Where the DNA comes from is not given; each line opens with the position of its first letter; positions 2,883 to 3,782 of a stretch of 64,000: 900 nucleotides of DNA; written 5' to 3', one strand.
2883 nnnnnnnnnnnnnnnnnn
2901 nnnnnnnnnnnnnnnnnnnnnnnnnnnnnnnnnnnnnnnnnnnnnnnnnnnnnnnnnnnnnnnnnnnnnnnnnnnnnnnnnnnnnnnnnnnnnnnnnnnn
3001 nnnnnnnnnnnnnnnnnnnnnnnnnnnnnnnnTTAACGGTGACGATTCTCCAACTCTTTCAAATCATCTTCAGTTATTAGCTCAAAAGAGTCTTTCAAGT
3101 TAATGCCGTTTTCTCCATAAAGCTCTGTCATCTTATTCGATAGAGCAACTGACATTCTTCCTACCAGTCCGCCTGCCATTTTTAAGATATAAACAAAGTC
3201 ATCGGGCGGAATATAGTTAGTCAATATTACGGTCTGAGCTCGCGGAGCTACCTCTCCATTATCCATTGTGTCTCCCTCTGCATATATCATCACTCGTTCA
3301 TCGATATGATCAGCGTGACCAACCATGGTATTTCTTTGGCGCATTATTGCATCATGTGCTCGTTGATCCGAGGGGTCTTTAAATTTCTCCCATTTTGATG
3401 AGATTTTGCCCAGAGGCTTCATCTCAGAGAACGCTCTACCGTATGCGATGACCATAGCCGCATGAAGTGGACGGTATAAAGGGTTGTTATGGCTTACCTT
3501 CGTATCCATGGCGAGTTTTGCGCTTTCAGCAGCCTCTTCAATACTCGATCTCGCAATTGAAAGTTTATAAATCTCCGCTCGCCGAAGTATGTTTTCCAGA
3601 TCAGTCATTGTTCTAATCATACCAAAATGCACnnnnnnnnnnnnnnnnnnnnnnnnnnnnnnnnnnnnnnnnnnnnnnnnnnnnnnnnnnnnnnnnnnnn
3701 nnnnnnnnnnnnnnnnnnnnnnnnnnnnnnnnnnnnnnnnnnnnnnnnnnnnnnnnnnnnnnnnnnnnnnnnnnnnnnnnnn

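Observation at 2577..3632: Candidate two-gene toxin/abortive-infection-like cassette: HEPN-like RNxxxxH protein plus DUF2384-like protein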

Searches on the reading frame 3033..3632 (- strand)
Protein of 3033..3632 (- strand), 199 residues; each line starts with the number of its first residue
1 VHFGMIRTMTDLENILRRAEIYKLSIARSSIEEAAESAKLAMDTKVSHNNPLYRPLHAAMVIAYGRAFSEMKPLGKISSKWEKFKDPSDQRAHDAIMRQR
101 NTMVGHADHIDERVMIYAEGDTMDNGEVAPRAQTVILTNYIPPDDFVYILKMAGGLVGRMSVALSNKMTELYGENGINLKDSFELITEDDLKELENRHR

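Call 3: search_protein_families(library=pfam, proteins=[window:3033-3632:-], max_evalue=10)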
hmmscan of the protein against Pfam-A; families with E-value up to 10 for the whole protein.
window:3033-3632:- (199 aa): 0 families

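Call 4: search_protein_families(library=padloc, proteins=[window:3033-3632:-], max_evalue=10)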
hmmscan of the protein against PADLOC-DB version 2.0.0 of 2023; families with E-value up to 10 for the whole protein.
window:3033-3632:- (199 aa): 0 families

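Call 5: search_protein_families(library=ncbifam, proteins=[window:3033-3632:-], max_evalue=10)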
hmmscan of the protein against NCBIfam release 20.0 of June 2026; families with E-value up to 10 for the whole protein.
window:3033-3632:- (199 aa): 0 families

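Call 6: find_homologous_proteins(query=window:3033-3632:-)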
Query window:3033-3632:- (199 aa): 22 proteins with E <= 0.001 among 108 candidates.
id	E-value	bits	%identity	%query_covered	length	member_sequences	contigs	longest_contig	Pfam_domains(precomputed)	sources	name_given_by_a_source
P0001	2.2e-120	417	100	96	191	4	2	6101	-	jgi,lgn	jgi:hypothetical protein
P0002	4.1e-98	345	84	93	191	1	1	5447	-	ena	-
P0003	1.0e-94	334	78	97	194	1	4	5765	-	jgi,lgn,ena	-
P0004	3.0e-93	329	79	95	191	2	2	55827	-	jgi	jgi:hypothetical protein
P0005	5.7e-90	318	77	96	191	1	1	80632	-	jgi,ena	-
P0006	3.4e-89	316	83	86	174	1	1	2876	-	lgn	-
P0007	3.3e-78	280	67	92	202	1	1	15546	-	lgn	-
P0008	3.7e-75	270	65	93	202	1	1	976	-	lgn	-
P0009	1.0e-73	265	64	94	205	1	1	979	-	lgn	-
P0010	7.1e-72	259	66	93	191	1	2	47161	-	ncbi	-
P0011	2.8e-71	257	59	96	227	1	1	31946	-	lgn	-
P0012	4.0e-71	257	61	94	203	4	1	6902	-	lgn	-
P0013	4.3e-71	257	61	94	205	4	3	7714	-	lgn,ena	-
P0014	1.3e-70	255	62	93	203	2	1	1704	-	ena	-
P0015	9.7e-70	252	60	94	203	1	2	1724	-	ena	-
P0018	3.5e-68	247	61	94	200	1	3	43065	-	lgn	-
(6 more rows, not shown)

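Call 14: find_encoding_contigs(protein=P0001, flank=6000, max_places=10)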
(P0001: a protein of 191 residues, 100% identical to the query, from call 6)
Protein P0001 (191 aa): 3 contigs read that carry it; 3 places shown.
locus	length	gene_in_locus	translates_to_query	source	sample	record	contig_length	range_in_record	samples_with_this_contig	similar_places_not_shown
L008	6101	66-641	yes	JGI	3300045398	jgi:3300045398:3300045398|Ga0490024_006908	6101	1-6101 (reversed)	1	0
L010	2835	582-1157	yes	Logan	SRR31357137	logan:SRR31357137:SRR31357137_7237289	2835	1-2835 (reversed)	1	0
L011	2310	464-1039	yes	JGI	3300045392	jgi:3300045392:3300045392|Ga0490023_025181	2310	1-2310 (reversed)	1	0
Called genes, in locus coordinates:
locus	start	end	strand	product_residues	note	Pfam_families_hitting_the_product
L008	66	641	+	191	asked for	-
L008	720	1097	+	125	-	-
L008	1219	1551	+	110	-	PF04993:TfoX_N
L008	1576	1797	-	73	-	-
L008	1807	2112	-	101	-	PF01638:HxlR, PF12802:MarR_2 (weak)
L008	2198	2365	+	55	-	-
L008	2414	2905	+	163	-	PF03703:bPH_2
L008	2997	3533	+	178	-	PF08002:DUF1697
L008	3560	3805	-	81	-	-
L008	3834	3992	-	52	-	-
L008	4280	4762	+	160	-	PF00085:Thioredoxin (weak)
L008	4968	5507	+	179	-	PF13386:DsbD_2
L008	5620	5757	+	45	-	-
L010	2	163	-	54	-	?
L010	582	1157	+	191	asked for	-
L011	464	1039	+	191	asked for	-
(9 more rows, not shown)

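Call 19: search_solved_structures(query=A1, max_evalue=10, show_alignments=3)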
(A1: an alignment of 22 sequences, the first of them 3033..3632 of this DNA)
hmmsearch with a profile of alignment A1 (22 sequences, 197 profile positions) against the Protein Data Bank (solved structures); distinct sequences matched with E-value up to 10: 0.

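Call 20: search_protein_families(library=pfam, alignment_id=A1, max_evalue=10)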
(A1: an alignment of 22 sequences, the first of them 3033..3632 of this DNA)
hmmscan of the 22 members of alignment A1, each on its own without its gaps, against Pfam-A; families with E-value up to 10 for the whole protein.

A. member 1, window:3033-3632:- (199 aa): 0 families

B. families by the number of members that match (of 22 scanned): 6 families
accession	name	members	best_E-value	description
PF05544.16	Pro_racemase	7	0.029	Proline racemase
PF19754.4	DUF6241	6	0.0015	Family of unknown function (DUF6241)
PF14464.11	Prok-JAB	2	0.0033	Prokaryotic homologs of the JAB domain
PF23275.1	TPR_23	2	0.11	ESX-1 secretion-associated protein EspA-like, TPR repeats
PF20912.2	RPC3_helical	2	0.13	DNA-directed RNA polymerase III subunit RPC3, helical hairpin domain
PF18198.7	AAA_lid_11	1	0.044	Dynein heavy chain AAA lid domain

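Call 21: search_protein_families(library=phrogs, proteins=[window:3033-3608:-], max_evalue=10)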
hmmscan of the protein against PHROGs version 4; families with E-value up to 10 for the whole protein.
window:3033-3608:- (191 aa): 4 families
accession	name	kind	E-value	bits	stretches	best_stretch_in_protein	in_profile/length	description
phrog_8440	-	unknown function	0.024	14.9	1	41-101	94-152/239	-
phrog_35768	-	unknown function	0.11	13.7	1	34-64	1-31/60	-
phrog_31704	-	unknown function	0.25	12.4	1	79-126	20-68/93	-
phrog_24296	-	unknown function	0.26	12.5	1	92-115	42-65/110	-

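Call 28: find_encoding_contigs(protein=P0005, flank=5000, max_places=2)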
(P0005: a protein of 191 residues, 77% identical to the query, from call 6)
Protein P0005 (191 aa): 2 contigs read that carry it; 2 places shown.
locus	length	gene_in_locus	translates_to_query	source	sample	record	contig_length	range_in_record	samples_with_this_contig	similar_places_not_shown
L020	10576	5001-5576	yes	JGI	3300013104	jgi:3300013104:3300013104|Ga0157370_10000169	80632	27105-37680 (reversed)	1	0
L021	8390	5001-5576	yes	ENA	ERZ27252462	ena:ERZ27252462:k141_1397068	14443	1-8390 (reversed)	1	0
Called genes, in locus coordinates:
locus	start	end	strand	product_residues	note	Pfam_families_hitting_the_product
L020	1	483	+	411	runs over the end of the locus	PF09924:LPG_synthase_C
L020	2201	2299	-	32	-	-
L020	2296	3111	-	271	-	PF23343:REP_ORF2-G2P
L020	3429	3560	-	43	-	-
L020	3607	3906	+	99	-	-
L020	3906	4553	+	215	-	-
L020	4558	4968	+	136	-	-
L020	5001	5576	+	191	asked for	-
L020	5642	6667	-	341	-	-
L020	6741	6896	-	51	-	-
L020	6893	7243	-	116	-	-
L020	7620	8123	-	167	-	-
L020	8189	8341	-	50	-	-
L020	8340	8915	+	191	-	PF00440:TetR_N, PF17754:TetR_C_14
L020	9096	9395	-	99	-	-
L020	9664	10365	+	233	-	PF01381:HTH_3, PF12844:HTH_19 (weak), PF13560:HTH_31 (weak), PF13274:SocA_Panacea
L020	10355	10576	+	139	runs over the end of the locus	-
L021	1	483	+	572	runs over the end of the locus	PF09924:LPG_synthase_C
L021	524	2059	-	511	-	PF00239:Resolvase, PF07508:Recombinase, PF13408:Zn_ribbon_recom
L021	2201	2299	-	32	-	-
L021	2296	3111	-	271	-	PF23343:REP_ORF2-G2P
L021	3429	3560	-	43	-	-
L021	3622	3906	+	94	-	-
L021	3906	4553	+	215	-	-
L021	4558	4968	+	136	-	-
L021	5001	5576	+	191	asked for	-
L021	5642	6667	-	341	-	-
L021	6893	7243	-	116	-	-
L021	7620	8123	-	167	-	-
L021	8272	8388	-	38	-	?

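Call 29: find_encoding_contigs(protein=P0010, flank=5000, max_places=2)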
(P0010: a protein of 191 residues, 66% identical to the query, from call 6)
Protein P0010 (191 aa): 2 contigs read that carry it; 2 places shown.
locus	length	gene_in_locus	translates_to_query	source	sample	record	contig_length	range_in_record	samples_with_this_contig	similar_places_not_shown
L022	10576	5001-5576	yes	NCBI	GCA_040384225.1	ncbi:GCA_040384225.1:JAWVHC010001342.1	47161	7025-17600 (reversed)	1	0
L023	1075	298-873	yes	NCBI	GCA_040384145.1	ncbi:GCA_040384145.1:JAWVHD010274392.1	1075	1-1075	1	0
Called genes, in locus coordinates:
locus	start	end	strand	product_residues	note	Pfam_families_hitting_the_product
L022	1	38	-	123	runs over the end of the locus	-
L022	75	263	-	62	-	-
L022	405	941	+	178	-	-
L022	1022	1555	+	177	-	-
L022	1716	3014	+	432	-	-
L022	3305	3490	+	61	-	PF10685:KGG (weak)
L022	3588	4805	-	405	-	PF06965:Na_H_antiport_1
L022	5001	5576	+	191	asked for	-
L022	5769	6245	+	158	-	PF13091:PLDc_2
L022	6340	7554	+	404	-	PF13289:SIR2_2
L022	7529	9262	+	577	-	PF01580:FtsK_SpoIIIE (faint), PF01935:DUF87, PF05872:HerA_C (weak)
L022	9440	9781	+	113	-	PF18895:T4SS_pilin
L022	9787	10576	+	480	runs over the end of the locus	PF18895:T4SS_pilin (weak), PF19590:TrbL_3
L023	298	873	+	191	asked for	-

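Call 30: find_encoding_contigs(protein=P0018, flank=5000, max_places=2)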
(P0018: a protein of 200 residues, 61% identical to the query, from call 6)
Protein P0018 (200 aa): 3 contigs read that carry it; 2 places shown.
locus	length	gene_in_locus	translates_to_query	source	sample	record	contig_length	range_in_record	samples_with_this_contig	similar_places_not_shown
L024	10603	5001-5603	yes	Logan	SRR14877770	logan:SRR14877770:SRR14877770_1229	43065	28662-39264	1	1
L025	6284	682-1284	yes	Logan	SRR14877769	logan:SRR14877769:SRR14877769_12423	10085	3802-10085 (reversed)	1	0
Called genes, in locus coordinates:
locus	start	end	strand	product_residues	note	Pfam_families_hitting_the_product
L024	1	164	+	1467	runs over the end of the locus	-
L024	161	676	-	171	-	-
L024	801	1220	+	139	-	-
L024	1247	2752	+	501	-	PF01443:Viral_helicase1 (faint), PF05970:PIF1, PF07728:AAA_5 (faint), PF13245:AAA_19, PF13401:AAA_22 (weak), PF13604:AAA_30, PF21530:Pif1_2B_dom (weak)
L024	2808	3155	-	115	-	PF00520:Ion_trans (weak), PF07885:Ion_trans_2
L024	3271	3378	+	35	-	-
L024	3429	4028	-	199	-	PF07501:G5, PF12587:DUF3761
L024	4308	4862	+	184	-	PF01725:Ham1p_like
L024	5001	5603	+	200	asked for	-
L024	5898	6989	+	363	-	PF01546:Peptidase_M20, PF07687:M20_dimer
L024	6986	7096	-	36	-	-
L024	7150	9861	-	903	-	PF00690:Cation_ATPase_N, PF00122:E1-E2_ATPase, PF00702:Hydrolase, PF13246:Cation_ATPase, PF00689:Cation_ATPase_C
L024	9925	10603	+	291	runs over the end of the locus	-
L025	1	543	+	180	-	?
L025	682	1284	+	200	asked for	-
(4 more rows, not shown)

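Call 31: find_encoding_contigs(protein=P0011, flank=5000, max_places=2)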
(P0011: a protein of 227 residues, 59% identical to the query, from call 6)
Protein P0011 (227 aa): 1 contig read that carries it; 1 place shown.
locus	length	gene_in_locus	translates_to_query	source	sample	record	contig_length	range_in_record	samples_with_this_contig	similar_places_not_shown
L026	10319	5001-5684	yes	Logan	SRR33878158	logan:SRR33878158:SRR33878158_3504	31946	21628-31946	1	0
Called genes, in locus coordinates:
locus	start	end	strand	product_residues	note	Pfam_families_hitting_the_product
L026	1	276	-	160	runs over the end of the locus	PF14342:DUF4396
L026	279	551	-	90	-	PF02583:Trns_repr_metal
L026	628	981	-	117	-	-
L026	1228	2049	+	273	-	PF01978:TrmB (weak)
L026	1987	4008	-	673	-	PF00069:Pkinase, PF07714:PK_Tyr_Ser-Thr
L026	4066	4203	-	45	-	-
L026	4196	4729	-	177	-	-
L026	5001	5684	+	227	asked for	-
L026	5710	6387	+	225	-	PF18228:CdiI_N, PF14206:Cys_rich_CPCC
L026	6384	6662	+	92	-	-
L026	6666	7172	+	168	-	-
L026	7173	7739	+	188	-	-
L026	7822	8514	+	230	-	-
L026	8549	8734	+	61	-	-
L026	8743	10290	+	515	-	PF00239:Resolvase, PF07508:Recombinase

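Call 32: search_protein_representatives(alignment_id=A1)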
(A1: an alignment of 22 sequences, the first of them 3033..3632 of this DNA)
Query: 22 sequences, 197 profile positions. Proteins with E-value up to 0.001 (for the whole library): 410; up to 1e-10: 176; up to 1e-30: 12. The best 150 are listed.
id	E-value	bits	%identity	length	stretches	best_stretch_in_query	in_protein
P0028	3.8e-67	242.0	-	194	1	5-185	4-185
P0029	6.4e-67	241.2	-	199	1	1-194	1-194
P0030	9.7e-53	195.0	-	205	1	7-194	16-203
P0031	2.0e-39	151.5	-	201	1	3-194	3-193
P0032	7.9e-37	143.0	-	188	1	7-185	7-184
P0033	8.8e-36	139.6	-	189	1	7-188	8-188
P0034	2.5e-35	138.2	-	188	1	7-190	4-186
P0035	2.7e-35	138.0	-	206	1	3-193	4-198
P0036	2.4e-34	135.0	-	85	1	108-192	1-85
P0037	5.0e-32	127.4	-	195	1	9-188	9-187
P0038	7.1e-32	126.9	-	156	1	5-153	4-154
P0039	6.1e-31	123.8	-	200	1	9-195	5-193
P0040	1.6e-27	112.7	-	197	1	7-193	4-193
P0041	3.9e-27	111.4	-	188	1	11-165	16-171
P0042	7.9e-27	110.4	-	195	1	4-193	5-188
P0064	1.2e-22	96.7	-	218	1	8-166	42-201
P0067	1.9e-22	96.1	-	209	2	13-126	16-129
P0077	1.8e-20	89.7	-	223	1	5-167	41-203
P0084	1.2e-19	87.0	-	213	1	14-166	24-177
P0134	4.1e-15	72.2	-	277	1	4-160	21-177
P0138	1.2e-14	70.6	-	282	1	9-182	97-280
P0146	7.7e-14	68.0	-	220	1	11-167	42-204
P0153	1.8e-13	66.9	-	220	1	36-168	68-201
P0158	2.7e-13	66.2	-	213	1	8-160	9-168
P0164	4.8e-13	65.4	-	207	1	10-169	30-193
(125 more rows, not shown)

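Call 34: search_protein_families(library=pfam, alignment_id=A3, max_evalue=1)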
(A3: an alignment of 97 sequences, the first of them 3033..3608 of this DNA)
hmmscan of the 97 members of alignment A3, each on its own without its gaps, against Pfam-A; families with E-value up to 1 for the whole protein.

A. member 1, window:3033-3608:- (191 aa): 0 families

B. families by the number of members that match (of 97 scanned): 30 families (the first 25 are shown)
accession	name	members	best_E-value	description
PF18734.6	HEPN_AbiU2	25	0.0021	AbiU2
PF07064.19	RIC1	1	0.0039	RIC1 C-terminal alpha solenoid region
PF17121.11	zf-C3HC4_5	1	0.008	Zinc finger, C3HC4 type (RING finger)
PF13283.12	NfrA_C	1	0.0095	Bacteriophage N adsorption protein A C-term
PF21937.1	Yop-YscD_ppl_2nd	1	0.016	YscD/CdsD-like Bon-like domain 2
PF08427.15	ARMH3_C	1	0.026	Armadillo-like helical domain-containing protein 3, C-terminal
PF02836.23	Glyco_hydro_2_C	1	0.042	Glycosyl hydrolases family 2, TIM barrel domain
PF13424.12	TPR_12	1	0.063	Tetratricopeptide repeat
PF11927.14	HODM_asu-like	1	0.063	Haem-dependent oxidative N-demethylase, alpha subunit-like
PF20912.2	RPC3_helical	1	0.069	DNA-directed RNA polymerase III subunit RPC3, helical hairpin domain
PF18136.6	DNApol_Exo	1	0.072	DNA mitochondrial polymerase exonuclease domain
PF05306.16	DUF733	1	0.081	Protein of unknown function (DUF733)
PF13560.12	HTH_31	1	0.086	Helix-turn-helix domain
PF04055.27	Radical_SAM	1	0.09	Radical SAM superfamily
PF08858.15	IDEAL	1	0.09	IDEAL domain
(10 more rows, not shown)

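Call 35: search_solved_structures(query=A3, max_evalue=10, show_alignments=3)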
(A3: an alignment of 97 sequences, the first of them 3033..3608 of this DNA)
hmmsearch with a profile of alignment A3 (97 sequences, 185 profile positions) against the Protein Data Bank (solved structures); distinct sequences matched with E-value up to 10: 1.
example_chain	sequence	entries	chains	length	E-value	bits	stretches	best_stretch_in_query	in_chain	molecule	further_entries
6y4r_A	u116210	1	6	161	1.2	11.9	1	13-57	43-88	DotU family type IV/VI secretion system protein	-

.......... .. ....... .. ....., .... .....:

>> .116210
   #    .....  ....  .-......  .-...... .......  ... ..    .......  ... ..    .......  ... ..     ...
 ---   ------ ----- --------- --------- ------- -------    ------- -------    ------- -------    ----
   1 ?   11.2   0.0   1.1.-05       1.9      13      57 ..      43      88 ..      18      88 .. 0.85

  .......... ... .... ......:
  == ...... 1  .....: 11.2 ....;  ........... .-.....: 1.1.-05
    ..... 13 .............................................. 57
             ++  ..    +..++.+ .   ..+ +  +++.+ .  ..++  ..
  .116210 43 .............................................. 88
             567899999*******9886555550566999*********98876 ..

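Call 41: search_protein_families(library=padloc, alignment_id=A3, max_evalue=1)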
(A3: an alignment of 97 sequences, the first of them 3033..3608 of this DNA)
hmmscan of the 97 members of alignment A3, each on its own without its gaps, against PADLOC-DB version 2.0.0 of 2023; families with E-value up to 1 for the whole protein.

A. member 1, window:3033-3608:- (191 aa): 0 families

B. families by the number of members that match (of 97 scanned): 6 families
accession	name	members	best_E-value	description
PDLC01680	Cas13-ApeA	1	0.016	Cas13-ApeA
PDLC00116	GajB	1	0.019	UrvD helicase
PDLC04298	PDC-M02B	1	0.02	-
PDLC00790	Cyclase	1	0.028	oligonucleotide-cyclase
PDLC02183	Dsr1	1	0.033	-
PDLC00039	DruH3|DruH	1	0.033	Unknown function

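Call 42: search_protein_families(library=pfam, proteins=[P0134, P0138, P0146, P0153, P0164, P0064, P0077, P0084, P0158, P0067], max_evalue=1)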
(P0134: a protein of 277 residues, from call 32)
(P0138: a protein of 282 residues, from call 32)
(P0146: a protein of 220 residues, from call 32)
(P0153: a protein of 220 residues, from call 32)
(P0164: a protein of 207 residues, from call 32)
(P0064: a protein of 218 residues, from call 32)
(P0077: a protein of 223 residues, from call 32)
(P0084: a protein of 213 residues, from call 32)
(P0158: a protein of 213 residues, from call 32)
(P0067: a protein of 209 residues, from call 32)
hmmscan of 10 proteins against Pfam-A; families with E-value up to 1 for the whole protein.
P0134 (277 aa): 1 family
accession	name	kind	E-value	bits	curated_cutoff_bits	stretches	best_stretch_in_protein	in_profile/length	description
PF00210.30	Ferritin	-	0.23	11.8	24.5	1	93-141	24-72/142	Ferritin-like domain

P0138 (282 aa): 0 families

P0146 (220 aa): 2 families
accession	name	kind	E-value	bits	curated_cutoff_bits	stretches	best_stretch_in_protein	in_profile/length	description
PF20909.2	SpGH101_helical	-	0.051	14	27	0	105-125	31-51/60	Endo-alpha-N-acetylgalactosaminidase, helical bundle domain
PF21924.1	XRCC4_CC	-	0.13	12.8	27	1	37-74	24-61/78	XRCC4 coiled-coil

P0153 (220 aa): 1 family
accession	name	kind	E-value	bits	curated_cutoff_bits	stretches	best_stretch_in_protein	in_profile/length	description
PF18734.6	HEPN_AbiU2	-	0.091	12.7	26.8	1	113-134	114-136/193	AbiU2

P0164 (207 aa): 1 family
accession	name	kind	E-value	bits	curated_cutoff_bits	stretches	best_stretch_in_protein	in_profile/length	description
PF11927.14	HODM_asu-like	-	0.063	13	25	1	143-177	218-252/273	Haem-dependent oxidative N-demethylase, alpha subunit-like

P0064 (218 aa): 1 family
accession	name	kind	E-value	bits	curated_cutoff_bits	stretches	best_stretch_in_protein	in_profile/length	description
PF18734.6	HEPN_AbiU2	-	0.0075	16.2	26.8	1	102-137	106-137/193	AbiU2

P0077 (223 aa): 4 families
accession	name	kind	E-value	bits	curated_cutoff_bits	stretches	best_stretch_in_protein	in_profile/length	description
PF13240.11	Zn_Ribbon_1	-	5.9e-05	23.2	25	1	9-29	1-21/23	zinc-ribbon domain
PF12773.13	DZR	-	0.0011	19.5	27.3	1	7-28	24-45/45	Double zinc ribbon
PF13248.11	Zn_ribbon_3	-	0.031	14.2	27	1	10-29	5-24/26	zinc-ribbon domain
PF17032.10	Zn_ribbon_15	-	0.14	13.4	28.9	1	7-28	52-73/73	zinc-ribbon family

P0084 (213 aa): 0 families

P0158 (213 aa): 0 families

P0067 (209 aa): 2 families
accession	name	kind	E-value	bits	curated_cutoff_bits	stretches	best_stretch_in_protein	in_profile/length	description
PF04034.18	Ribo_biogen_C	-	0.24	11.6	29.9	1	18-65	20-66/127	Ribosome biogenesis protein, C-terminal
PF18734.6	HEPN_AbiU2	-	0.25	11.2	26.8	1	83-107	113-138/193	AbiU2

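Call 43: predict_structure(alignment_id=A4)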
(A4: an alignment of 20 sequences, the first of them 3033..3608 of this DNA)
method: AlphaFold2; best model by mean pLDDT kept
length: 191 residues; sequences in the alignment: 20
mean_pLDDT: 84.1   pTM: 0.76
mean pLDDT of the five models: 84.1, 82.4, 80.5, 77.5, 66.9
residues with pLDDT >= 90: 76; 70-90: 88; 50-70: 20; < 50: 7
segments of 3 or more residues with pLDDT < 50: 97-103
pLDDT, mean of each block of 10 residues (from residue 1): 87 94 94 86 85 91 90 92 89 60 65 81 77 80 94 93 76 77 88 64
secondary structure, 60 per line:
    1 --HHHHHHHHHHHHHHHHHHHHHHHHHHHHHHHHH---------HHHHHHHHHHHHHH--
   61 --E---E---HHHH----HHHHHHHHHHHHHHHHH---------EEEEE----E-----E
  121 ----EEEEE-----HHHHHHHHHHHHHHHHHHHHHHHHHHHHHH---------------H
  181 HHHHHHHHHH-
elements in order: H3-35 H45-58 H71-74 H79-95 E105-109 E125-129 H135-164 H180-190

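Call 56: fold_search(model_id=the predicted structure, library=pdb)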
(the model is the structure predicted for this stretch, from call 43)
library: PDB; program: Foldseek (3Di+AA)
matches with E <= 10: 172; with E <= 0.001: 0
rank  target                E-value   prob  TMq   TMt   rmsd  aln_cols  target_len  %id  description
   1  7rut_A                6.4e-01  0.13  0.18  0.18  15.8       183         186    8  Structure of Human ATP:Cobalamin Adenosyltransferase R190C bound to ATP (released 2021-11-24)
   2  1qdb_A                1.0e+00  0.13  0.18  0.09  14.0       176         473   10  CYTOCHROME C NITRITE REDUCTASE (released 1999-08-18)
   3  4qox                  1.0e+00  0.12  0.23  0.12  13.7       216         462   15  Crystal Structure of CDPK4 from Plasmodium Falciparum, PF3D7_0717500 (released 2014-09-03)
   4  5xsj_L                1.1e+00  0.35  0.29  0.41   9.2       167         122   12  XylFII-LytSN complex (released 2017-08-02)
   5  7rut_B                1.1e+00  0.13  0.21  0.21  16.0       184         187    9  Structure of Human ATP:Cobalamin Adenosyltransferase R190C bound to ATP (released 2021-11-24)
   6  2xhe_B                1.3e+00  0.15  0.26  0.23  23.1       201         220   13  Crystal structure of the Unc18-syntaxin 1 complex from Monosiga brevicollis (released 2011-06-29)
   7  1ggq_B                1.3e+00  0.20  0.31  0.35  10.5       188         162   13  OUTER SURFACE PROTEIN C (OSPC) OF BORRELIA BURGDORFERI STRAIN B31 (released 2001-03-14)
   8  2jx0_MODEL_1_A        1.4e+00  0.41  0.32  0.43   9.7       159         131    8  The paxillin-binding domain (PBD) of G Protein Coupled Receptor (GPCR)-kinase (GRK) interacting protein 1 (GIT (released 2008-04-29)
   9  6d5k_C                1.5e+00  0.09  0.19  0.20  15.7       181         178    8  Structure of Human ATP:Cobalamin Adenosyltransferase bound to ATP, and Adenosylcobalamin (released 2018-10-10)
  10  8gyo_A                1.6e+00  0.06  0.17  0.11  28.1       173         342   10  Inner channel lipids regulated gating mechanism of human pannexins. (released 2024-04-17)
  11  6s1a_A                1.6e+00  0.33  0.35  0.45   9.1       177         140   10  Ligand binding domain of the P. putida receptor PcaY_PP (released 2020-10-21)
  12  6xl0_A                1.6e+00  0.16  0.29  0.21  16.9       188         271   13  Caulobacter crescentus FljK filament (released 2020-12-23)
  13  1wol                  1.8e+00  0.25  0.32  0.45   9.2       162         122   13  Crystal Structure of ST0689, an archaeal HEPN homologue (released 2005-11-22)
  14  9uwd                  1.8e+00  0.23  0.31  0.17   7.9       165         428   12  Cryo-EM structure of inactive-DP1 (released 2025-05-28)
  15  2lfd_MODEL_1_A        1.9e+00  0.30  0.29  0.42   9.3       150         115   10  Solution NMR structure of Diiron protein in presence of 2 eq Zn2+, Northeast Structural Genomics Consortium Ta (released 2011-08-24)
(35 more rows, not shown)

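Call 57: find_related_loci(query=A4, collection=genome_contigs, flank=4000)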
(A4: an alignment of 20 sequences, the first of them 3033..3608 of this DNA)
Query A4 (191 aa) in genome_contigs; peptide patterns used: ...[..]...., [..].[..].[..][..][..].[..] (x = any residue, [..] = any of these).
47 stretches matched a pattern, but none encodes a relative of the query by tblastn (E <= 1e-3).
